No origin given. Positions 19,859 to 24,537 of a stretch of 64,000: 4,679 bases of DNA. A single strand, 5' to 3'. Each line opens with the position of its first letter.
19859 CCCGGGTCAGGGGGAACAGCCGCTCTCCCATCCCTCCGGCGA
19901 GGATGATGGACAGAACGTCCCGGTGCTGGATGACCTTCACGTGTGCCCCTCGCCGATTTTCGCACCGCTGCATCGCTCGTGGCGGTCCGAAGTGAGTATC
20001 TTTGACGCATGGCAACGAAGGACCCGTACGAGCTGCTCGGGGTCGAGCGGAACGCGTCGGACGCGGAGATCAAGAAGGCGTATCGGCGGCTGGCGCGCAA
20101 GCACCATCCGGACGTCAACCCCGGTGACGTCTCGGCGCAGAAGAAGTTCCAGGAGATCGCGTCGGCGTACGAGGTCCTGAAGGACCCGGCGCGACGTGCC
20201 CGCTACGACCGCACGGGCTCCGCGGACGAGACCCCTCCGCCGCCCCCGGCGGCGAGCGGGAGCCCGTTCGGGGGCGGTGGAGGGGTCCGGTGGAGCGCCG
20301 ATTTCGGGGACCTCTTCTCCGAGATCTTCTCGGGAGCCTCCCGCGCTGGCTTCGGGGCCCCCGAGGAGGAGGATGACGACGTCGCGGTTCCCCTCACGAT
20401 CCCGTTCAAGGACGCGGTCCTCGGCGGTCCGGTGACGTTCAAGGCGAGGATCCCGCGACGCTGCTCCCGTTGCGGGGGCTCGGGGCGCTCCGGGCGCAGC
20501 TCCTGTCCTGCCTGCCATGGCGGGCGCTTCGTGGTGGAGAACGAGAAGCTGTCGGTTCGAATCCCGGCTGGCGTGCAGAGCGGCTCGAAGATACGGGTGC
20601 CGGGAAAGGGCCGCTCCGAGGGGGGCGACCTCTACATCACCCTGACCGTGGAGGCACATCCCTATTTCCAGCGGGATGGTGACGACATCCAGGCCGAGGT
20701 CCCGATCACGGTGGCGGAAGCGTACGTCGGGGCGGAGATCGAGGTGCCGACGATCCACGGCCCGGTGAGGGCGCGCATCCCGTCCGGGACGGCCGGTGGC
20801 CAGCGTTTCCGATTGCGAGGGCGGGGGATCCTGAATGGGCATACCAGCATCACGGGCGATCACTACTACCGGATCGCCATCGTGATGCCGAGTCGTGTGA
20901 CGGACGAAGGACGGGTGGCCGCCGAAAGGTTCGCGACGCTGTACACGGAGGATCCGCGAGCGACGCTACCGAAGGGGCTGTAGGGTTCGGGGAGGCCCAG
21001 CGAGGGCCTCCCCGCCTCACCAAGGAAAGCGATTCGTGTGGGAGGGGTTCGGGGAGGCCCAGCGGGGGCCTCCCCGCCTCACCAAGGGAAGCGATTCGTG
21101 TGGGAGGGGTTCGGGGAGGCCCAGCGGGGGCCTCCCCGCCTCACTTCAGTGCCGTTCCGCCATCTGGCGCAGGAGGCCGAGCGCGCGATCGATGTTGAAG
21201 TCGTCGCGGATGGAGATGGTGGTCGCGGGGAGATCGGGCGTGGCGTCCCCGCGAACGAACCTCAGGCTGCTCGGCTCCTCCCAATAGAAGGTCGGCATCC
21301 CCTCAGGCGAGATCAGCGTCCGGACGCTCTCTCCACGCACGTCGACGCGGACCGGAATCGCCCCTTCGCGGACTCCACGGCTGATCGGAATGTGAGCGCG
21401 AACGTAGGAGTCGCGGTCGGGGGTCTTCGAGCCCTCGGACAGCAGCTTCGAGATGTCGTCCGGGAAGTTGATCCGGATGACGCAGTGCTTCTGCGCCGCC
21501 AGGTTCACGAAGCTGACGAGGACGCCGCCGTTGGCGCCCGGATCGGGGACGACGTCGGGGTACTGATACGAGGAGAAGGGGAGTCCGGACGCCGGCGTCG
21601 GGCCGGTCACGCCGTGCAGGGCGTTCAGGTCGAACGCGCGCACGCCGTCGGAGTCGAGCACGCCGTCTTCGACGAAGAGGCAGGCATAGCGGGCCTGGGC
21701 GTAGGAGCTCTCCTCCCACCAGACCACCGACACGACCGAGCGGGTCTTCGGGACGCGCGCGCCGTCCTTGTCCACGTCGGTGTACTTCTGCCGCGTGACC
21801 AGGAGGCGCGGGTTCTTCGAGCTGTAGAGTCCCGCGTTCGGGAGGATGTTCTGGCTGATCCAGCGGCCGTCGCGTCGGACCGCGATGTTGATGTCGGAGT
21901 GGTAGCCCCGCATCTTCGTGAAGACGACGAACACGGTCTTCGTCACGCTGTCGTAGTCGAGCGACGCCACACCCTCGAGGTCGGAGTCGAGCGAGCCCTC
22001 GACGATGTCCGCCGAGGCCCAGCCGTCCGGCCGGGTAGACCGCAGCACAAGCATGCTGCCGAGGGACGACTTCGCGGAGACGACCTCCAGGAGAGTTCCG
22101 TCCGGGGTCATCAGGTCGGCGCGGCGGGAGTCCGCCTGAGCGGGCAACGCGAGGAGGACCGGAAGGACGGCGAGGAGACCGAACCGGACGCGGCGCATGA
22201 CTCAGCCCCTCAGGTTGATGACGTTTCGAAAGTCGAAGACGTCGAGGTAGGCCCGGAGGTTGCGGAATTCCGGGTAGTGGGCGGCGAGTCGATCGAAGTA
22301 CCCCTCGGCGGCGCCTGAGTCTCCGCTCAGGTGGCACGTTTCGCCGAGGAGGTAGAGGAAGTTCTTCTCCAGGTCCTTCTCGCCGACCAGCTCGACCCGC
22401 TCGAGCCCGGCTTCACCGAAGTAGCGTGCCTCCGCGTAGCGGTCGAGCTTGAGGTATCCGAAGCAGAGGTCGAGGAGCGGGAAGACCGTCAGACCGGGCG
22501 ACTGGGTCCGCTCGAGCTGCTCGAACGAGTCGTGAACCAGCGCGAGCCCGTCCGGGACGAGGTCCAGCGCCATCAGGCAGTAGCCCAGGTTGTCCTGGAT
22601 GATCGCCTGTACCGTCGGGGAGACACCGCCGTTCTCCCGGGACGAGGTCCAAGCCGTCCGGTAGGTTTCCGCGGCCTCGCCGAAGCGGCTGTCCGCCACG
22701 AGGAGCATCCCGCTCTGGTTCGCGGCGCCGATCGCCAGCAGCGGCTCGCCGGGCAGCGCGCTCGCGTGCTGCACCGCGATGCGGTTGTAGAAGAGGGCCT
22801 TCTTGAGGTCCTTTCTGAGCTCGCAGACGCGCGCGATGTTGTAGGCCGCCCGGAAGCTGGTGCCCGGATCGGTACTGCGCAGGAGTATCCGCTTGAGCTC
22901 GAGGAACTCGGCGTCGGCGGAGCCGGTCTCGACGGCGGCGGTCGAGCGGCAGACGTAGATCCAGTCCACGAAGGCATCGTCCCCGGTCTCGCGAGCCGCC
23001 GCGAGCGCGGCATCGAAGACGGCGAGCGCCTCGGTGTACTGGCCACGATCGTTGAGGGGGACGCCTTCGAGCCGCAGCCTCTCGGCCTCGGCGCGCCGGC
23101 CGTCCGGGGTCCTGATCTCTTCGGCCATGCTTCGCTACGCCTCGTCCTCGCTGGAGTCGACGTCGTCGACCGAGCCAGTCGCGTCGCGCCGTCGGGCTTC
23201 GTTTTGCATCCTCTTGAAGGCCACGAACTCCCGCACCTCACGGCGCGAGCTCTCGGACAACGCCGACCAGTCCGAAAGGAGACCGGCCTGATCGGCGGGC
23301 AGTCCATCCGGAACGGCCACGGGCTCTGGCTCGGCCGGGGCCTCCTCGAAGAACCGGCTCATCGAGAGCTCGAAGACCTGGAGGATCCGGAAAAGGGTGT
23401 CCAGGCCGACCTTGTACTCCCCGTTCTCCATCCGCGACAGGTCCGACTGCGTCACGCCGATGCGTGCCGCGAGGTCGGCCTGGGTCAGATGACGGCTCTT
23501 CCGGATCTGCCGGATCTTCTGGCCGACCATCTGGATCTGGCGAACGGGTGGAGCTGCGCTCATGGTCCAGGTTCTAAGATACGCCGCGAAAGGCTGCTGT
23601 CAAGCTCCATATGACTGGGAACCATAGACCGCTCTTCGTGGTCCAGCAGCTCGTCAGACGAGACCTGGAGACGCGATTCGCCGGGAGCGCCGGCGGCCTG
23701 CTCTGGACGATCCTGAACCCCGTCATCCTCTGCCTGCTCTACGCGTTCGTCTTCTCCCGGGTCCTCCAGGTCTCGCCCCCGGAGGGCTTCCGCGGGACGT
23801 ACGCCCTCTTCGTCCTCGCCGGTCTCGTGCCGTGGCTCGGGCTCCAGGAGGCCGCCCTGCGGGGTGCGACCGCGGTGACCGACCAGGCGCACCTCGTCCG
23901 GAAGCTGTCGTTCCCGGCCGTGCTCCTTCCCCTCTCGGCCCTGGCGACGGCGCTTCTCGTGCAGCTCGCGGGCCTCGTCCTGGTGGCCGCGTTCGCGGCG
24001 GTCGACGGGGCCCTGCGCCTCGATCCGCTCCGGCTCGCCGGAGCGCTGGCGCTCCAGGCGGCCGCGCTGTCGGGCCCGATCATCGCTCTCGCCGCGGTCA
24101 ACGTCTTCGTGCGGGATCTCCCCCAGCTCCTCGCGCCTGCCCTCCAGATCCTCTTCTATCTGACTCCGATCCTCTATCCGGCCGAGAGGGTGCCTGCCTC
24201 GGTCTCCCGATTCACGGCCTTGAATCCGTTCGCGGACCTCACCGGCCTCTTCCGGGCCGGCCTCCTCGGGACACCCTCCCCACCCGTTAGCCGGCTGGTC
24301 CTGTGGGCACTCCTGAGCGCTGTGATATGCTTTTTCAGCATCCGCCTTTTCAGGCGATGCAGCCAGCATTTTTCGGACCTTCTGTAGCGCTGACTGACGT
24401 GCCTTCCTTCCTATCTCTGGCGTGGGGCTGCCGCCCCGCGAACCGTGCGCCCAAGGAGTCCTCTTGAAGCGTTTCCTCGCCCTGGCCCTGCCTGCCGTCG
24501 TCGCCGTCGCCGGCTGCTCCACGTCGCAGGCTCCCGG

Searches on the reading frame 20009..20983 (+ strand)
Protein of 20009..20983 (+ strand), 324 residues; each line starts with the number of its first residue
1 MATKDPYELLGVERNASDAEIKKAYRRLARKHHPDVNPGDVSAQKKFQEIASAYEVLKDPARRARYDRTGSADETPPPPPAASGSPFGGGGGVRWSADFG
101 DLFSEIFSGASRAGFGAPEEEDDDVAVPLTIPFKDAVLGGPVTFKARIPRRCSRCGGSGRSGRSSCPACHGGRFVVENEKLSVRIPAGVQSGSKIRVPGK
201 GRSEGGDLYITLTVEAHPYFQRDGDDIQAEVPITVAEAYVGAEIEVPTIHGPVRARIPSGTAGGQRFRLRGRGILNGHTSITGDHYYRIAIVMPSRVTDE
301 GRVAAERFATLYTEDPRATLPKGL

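Call 9: search_protein_families(library=pfam, proteins=[window:20009-20983:+], max_evalue=0.01)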
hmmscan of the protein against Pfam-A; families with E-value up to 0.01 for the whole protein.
window:20009-20983:+ (324 aa): 3 families
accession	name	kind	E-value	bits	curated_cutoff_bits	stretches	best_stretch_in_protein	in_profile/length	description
PF01556.23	DnaJ_C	-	2.1e-38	132.2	26.6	1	127-294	3-152/152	DnaJ C terminal domain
PF00226.36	DnaJ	-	1.6e-27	95.8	27.8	1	5-67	1-63/63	DnaJ domain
PF00684.25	DnaJ_CXXCXGXG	-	0.003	18.2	32.7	1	148-172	40-64/65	DnaJ central domain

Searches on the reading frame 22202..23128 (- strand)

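Call 9: search_protein_families(library=pfam, proteins=[window:22202-23128:-], max_evalue=0.01)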
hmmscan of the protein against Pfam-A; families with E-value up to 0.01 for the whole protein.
window:22202-23128:- (308 aa): 7 families
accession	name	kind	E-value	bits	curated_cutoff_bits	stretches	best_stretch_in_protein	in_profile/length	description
PF13424.12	TPR_12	-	3.3e-14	53.3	30.1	1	220-285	8-75/77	Tetratricopeptide repeat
PF13432.12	TPR_16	-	7.8e-06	26.7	32.7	0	225-286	7-62/65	Tetratricopeptide repeat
PF07719.23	TPR_2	-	5.3e-05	23.5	27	0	257-287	3-33/34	Tetratricopeptide repeat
PF17874.7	TPR_MalT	-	0.00051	19.9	45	1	58-173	4-121/336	MalT-like TPR region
PF14559.12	TPR_19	-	0.00063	20.5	25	0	27-47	3-23/68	Tetratricopeptide repeat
PF13176.12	TPR_7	-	0.0029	18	27.9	0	28-51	12-35/36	Tetratricopeptide repeat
PF13428.12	TPR_14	-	0.0037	18.3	23.5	0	257-293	3-39/44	Tetratricopeptide repeat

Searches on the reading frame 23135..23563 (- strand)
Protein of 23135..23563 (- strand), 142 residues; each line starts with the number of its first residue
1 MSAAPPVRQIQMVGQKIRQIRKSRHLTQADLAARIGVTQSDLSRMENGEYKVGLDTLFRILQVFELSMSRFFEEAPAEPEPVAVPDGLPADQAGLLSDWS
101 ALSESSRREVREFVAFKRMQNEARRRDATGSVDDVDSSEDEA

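Call 9: search_protein_families(library=pfam, proteins=[window:23135-23563:-], max_evalue=0.01)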
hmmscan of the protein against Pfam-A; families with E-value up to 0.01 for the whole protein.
window:23135-23563:- (142 aa): 8 families
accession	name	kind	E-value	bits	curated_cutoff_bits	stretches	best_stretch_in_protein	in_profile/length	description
PF01381.28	HTH_3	-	6.8e-15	55.3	23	1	17-69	1-53/55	Helix-turn-helix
PF13560.12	HTH_31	-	4e-10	40.3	27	1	14-67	3-57/64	Helix-turn-helix domain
PF12844.13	HTH_19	-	3.6e-08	33.6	30.2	1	14-67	1-54/64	Helix-turn-helix domain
PF13443.12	HTH_26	-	8.1e-08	32.8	22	1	16-68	1-54/63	Cro/C1-type HTH DNA-binding domain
PF13744.12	HTH_37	-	1.8e-06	28.1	27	1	15-50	21-56/80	Helix-turn-helix domain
PF22495.2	HTH_92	-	9.2e-06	25.3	27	1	18-49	1-32/45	RsaL-like HTH domain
PF15731.11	MqsA_antitoxin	-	0.0011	19.5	30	1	12-63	69-119/131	Antitoxin component of bacterial toxin-antitoxin system, MqsA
PF13413.12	HTH_25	-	0.0092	16.2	24.6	0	18-51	3-36/62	Helix-turn-helix domain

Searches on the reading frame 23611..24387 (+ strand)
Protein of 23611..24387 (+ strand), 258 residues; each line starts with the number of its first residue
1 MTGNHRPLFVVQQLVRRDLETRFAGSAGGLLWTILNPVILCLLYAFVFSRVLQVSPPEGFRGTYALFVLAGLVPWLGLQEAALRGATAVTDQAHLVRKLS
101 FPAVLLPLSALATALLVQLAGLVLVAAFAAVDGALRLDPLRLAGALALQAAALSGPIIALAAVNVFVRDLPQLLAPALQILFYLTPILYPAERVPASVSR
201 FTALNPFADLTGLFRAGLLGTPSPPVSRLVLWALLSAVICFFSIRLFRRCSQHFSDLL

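Call 9: search_protein_families(library=pfam, proteins=[window:23611-24387:+], max_evalue=0.01)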
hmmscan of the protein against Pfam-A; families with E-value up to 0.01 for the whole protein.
window:23611-24387:+ (258 aa): 1 family
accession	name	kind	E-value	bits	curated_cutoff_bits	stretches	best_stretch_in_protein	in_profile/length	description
PF01061.29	ABC2_membrane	-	8.5e-14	52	26.9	1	11-217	3-209/211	ABC-2 type transporter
